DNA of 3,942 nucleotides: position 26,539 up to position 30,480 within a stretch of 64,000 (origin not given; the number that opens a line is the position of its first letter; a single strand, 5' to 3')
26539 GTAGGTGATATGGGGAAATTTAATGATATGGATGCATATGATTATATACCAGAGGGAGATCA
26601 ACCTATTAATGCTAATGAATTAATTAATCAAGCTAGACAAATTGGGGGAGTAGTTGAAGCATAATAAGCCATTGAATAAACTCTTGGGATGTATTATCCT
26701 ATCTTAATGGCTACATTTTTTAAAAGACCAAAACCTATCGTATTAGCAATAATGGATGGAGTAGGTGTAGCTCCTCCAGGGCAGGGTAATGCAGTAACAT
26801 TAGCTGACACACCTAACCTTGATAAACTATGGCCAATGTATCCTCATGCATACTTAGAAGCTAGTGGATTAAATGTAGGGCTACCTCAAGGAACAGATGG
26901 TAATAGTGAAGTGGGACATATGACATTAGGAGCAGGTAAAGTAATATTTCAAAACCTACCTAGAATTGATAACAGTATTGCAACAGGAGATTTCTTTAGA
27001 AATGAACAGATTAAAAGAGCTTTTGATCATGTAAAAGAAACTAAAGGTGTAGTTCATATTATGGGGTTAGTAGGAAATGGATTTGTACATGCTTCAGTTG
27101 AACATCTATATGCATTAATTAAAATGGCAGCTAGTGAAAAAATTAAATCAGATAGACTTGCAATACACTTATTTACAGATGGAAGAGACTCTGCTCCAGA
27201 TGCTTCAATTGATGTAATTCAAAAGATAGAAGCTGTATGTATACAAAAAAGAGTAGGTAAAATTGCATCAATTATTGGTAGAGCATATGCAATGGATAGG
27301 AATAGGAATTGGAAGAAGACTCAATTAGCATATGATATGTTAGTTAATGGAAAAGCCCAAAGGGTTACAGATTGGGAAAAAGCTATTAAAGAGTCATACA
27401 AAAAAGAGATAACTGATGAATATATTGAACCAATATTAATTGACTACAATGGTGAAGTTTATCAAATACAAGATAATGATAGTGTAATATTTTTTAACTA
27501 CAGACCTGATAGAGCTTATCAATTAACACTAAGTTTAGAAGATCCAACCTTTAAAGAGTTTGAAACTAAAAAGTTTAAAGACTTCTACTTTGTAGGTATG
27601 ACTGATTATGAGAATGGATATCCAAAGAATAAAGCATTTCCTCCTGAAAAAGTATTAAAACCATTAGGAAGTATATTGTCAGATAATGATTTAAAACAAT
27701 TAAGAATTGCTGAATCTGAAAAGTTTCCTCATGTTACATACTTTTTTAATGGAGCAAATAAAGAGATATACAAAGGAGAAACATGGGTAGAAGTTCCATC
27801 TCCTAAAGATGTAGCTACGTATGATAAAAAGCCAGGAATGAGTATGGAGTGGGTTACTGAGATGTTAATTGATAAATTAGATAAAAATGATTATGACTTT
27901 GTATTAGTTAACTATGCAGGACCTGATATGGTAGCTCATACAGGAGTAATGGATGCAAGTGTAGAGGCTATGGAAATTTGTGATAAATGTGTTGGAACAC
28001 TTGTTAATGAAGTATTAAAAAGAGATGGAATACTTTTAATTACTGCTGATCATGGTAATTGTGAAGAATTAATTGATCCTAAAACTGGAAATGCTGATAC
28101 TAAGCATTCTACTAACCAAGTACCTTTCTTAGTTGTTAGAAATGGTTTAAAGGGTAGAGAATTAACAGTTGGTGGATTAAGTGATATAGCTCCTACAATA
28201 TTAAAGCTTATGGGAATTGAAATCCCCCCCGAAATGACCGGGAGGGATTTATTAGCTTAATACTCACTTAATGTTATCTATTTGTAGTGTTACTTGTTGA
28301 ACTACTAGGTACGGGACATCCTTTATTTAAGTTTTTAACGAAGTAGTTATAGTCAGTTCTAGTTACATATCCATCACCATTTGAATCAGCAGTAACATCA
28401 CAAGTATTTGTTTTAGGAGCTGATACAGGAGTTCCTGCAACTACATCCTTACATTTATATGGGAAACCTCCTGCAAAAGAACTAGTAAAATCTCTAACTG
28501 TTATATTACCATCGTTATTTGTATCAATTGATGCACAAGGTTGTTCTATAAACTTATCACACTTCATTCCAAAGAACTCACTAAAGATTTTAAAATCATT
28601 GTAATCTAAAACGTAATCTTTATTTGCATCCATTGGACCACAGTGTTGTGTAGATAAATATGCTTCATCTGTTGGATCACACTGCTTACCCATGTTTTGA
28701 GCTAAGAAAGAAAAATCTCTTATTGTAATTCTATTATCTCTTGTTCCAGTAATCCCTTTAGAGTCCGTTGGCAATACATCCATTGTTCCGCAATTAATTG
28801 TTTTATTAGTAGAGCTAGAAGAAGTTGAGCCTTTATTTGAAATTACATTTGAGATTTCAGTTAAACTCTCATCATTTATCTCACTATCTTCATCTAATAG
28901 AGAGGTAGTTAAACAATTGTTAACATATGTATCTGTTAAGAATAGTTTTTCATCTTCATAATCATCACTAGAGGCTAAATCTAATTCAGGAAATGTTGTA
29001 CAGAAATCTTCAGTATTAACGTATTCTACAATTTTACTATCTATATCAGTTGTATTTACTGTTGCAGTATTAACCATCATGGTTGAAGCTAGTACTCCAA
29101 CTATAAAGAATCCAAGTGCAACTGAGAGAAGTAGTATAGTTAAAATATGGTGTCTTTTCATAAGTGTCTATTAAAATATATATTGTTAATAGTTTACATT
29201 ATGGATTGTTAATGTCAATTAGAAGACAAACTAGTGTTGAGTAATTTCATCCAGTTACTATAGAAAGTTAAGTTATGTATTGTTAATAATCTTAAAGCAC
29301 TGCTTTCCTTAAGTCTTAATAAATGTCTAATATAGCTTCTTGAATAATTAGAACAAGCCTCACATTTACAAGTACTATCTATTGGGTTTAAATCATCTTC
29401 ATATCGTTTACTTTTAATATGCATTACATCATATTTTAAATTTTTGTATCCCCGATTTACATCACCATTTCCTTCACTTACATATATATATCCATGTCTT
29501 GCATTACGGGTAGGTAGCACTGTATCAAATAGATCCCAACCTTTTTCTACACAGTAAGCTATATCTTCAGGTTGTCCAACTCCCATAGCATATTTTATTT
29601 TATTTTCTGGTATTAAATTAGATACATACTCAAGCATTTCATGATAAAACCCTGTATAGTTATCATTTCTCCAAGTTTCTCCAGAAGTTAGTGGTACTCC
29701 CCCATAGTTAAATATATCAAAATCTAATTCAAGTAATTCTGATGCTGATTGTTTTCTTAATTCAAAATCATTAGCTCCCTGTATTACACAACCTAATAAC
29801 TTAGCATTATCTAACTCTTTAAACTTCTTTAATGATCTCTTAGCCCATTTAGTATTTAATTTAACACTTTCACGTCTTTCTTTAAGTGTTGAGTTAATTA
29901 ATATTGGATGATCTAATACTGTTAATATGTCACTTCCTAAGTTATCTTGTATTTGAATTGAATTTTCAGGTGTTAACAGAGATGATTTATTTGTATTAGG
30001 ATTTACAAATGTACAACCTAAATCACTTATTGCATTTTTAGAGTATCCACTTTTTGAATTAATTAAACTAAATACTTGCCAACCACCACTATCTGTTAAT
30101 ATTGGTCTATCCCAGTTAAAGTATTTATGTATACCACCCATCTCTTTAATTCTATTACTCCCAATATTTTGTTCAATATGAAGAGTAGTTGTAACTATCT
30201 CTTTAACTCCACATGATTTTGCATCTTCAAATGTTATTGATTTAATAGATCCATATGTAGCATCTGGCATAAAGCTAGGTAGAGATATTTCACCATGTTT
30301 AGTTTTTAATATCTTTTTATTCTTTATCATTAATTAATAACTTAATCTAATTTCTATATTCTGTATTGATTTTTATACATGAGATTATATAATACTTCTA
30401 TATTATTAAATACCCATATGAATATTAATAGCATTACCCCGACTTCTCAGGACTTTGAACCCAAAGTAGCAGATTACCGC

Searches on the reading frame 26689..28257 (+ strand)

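Call 41: search_protein_families(library=pfam, proteins=[window:26689-28257:+], max_evalue=0.01)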
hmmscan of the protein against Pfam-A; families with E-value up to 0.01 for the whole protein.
window:26689-28257:+ (523 aa): 4 families
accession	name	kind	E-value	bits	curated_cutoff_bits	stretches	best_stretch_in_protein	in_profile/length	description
PF01676.23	Metalloenzyme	-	6.3e-71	239.3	24.3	1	15-511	1-251/252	Metalloenzyme superfamily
PF06415.18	iPGM_N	-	9.5e-71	238.2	27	1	93-308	1-216/217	BPG-independent PGAM N-terminus (iPGM_N)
PF00884.28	Sulfatase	-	7.1e-08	32.5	25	1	407-510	200-301/301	Sulfatase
PF01663.27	Phosphodiest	-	0.00065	19.8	23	1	387-456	142-220/342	Type I phosphodiesterase / nucleotide pyrophosphatase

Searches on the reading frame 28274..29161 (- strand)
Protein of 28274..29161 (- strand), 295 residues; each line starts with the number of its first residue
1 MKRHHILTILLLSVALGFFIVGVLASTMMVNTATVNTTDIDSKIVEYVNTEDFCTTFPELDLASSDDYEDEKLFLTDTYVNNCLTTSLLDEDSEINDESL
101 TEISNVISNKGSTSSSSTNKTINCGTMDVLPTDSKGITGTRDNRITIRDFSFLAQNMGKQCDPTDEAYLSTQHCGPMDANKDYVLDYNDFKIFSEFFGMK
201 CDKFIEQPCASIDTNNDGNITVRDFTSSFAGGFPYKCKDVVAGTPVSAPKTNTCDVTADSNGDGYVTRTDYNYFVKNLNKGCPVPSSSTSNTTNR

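Call 80: search_protein_families(library=pfam, proteins=[window:28274-29161:-], max_evalue=0.00001)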
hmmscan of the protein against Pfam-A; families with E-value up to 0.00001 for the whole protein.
window:28274-29161:- (295 aa): 2 families
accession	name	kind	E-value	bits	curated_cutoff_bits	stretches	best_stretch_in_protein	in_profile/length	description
PF13499.12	EF-hand_7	-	6.8e-07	30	30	0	211-275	10-66/67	EF-hand domain pair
PF00404.24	Dockerin_1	-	4.1e-06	27.3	22.9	0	258-283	2-24/57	Dockerin type I domain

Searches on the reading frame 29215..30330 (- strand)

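Call 80: search_protein_families(library=pfam, proteins=[window:29215-30330:-], max_evalue=0.00001)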
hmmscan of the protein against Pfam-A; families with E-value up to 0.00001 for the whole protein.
window:29215-30330:- (371 aa): 1 family
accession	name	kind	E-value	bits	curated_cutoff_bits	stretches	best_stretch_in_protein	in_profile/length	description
PF01702.25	TGT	-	3.6e-98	329.4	26.3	1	8-366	8-337/357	Queuine tRNA-ribosyltransferase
